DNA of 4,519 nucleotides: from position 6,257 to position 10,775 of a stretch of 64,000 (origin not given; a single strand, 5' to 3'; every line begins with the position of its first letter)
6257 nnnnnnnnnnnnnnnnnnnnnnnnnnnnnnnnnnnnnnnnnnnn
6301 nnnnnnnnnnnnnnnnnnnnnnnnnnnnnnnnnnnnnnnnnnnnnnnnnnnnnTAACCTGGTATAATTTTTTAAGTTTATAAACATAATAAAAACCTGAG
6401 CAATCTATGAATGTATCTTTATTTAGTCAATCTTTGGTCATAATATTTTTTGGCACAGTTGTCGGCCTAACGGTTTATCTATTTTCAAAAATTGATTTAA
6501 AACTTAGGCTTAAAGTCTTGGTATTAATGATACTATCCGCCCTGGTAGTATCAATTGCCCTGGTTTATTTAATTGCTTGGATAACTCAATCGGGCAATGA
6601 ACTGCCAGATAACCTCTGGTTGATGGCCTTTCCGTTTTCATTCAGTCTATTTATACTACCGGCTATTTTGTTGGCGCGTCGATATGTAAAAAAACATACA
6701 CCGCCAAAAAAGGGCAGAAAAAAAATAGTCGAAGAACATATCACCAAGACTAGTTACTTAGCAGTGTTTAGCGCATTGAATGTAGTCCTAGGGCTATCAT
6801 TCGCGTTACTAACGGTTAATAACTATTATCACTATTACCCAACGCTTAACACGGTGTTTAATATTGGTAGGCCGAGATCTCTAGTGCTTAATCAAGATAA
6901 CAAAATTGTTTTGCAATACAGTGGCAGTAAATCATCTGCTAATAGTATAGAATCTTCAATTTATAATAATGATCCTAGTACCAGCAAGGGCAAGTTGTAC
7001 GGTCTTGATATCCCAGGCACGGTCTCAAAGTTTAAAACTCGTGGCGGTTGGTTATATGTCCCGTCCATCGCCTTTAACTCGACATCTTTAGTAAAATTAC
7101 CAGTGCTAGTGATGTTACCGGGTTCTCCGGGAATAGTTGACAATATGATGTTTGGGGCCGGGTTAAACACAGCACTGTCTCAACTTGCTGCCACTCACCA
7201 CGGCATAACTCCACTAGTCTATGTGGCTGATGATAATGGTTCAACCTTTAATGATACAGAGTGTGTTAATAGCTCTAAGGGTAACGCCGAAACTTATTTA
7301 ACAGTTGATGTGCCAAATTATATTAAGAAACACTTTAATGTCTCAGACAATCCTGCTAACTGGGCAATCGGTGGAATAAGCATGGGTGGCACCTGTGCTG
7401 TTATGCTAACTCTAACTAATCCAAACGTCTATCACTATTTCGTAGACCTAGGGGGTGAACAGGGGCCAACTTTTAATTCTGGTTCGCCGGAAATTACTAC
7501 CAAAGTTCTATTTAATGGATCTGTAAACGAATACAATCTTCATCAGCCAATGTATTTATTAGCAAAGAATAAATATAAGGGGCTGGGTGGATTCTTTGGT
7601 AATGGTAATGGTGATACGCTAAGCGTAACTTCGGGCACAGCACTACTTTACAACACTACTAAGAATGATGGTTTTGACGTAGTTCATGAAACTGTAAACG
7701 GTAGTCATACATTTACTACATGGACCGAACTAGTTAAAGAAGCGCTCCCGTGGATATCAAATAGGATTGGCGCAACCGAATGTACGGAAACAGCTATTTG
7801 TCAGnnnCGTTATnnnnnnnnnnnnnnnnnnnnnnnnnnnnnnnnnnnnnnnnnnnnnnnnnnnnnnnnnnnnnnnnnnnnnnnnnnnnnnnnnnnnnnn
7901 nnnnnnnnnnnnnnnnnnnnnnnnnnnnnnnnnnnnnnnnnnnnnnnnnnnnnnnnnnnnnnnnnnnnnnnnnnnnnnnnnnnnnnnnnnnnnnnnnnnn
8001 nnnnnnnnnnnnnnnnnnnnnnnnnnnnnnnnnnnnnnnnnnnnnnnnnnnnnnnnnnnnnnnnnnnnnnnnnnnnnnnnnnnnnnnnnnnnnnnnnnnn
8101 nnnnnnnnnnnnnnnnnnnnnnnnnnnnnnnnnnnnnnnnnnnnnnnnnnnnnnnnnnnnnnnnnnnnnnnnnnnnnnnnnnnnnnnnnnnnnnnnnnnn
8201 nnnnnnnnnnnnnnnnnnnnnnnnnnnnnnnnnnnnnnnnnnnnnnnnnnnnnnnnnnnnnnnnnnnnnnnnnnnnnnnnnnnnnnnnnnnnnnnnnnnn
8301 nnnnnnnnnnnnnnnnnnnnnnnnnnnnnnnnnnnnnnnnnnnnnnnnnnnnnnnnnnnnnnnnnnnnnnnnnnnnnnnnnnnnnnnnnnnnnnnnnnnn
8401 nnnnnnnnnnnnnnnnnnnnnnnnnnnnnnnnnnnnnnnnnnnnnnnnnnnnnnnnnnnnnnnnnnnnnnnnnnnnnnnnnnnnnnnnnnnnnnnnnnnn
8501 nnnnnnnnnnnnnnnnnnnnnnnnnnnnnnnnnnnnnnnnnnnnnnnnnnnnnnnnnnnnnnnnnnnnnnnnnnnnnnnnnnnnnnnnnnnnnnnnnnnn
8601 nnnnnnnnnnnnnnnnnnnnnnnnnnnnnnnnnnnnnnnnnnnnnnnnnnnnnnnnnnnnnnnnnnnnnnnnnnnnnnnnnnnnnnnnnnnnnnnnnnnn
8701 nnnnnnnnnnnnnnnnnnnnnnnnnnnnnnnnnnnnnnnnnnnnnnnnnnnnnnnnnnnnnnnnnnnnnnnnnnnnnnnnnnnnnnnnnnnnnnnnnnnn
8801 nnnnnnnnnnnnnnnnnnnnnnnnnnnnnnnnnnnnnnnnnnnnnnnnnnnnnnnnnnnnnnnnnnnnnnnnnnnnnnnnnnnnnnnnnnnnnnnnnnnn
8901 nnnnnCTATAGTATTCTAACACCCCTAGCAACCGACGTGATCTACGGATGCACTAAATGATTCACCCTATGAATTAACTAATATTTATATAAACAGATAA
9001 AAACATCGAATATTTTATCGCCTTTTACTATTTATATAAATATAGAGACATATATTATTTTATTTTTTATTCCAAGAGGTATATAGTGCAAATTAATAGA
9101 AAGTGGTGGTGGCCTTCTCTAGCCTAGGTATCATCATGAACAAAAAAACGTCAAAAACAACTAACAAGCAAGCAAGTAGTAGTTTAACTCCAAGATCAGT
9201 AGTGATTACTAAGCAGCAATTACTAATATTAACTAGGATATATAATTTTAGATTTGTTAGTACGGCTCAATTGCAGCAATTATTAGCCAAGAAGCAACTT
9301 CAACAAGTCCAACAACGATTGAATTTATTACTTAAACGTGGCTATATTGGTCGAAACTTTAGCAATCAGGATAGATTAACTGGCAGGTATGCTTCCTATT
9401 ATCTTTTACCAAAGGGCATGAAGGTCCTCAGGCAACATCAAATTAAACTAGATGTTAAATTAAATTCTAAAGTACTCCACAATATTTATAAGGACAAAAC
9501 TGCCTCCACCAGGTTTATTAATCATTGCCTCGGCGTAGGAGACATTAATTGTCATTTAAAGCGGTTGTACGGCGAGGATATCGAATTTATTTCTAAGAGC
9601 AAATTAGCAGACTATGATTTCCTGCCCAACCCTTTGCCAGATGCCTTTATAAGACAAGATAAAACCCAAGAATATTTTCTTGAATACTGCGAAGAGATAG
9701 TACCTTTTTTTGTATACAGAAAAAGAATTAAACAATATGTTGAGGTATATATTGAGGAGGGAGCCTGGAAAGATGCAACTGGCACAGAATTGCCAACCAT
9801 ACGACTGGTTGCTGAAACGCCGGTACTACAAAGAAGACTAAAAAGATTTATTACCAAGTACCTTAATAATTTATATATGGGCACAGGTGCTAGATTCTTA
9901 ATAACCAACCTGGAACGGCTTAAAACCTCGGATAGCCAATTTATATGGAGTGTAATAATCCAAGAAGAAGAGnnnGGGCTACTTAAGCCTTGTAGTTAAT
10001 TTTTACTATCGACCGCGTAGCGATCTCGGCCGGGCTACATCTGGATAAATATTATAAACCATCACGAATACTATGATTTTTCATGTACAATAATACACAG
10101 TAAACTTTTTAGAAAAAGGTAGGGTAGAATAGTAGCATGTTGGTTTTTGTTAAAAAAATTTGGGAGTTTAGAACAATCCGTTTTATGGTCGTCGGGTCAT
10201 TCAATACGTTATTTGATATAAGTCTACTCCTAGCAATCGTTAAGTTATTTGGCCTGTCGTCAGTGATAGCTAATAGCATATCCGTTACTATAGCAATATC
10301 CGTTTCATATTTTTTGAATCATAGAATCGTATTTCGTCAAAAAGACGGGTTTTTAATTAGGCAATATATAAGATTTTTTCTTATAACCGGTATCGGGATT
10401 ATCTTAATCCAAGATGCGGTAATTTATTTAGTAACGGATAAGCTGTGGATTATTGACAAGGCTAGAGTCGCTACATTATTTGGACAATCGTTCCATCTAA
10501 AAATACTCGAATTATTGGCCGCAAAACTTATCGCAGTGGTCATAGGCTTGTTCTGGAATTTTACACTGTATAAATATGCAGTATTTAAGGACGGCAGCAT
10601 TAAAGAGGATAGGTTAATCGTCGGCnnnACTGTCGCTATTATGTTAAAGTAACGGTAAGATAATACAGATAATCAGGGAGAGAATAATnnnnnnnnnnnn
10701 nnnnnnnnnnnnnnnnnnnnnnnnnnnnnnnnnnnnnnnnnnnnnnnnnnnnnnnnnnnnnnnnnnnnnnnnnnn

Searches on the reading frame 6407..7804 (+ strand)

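Call 26: search_protein_families(library=pfam, max_evalue=0.00001, proteins=[window:6407-7804:+])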
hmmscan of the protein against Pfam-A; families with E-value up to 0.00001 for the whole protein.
window:6407-7804:+ (466 aa): 1 family
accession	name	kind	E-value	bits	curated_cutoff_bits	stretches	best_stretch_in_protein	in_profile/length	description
PF00756.26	Esterase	-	5e-10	40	22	1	226-449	19-250/251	Putative esterase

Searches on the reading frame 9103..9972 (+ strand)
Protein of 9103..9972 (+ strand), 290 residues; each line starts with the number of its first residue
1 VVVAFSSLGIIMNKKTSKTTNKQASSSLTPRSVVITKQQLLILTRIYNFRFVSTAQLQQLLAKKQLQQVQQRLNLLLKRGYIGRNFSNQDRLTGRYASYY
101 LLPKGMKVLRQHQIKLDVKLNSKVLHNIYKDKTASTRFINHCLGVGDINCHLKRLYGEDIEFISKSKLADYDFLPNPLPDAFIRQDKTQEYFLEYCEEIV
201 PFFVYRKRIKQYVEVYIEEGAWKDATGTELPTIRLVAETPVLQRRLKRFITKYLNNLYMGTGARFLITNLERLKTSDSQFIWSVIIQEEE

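Call 26: search_protein_families(library=pfam, max_evalue=0.00001, proteins=[window:9103-9972:+])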
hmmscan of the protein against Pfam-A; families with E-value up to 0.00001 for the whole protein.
window:9103-9972:+ (290 aa): 1 family
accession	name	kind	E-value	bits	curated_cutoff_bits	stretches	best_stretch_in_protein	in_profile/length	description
PF13814.12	Replic_Relax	-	8.3e-13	49.3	25.3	1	43-227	1-186/191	Replication-relaxation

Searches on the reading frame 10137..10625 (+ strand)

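Call 26: search_protein_families(library=pfam, max_evalue=0.00001, proteins=[window:10137-10625:+])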
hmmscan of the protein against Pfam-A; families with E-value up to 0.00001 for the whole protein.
window:10137-10625:+ (163 aa): 1 family
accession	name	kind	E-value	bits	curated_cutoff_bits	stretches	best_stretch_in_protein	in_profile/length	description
PF04138.20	GtrA_DPMS_TM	-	4.8e-21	75.6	26.1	1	15-150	1-117/117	GtrA/DPMS, transmembrane domain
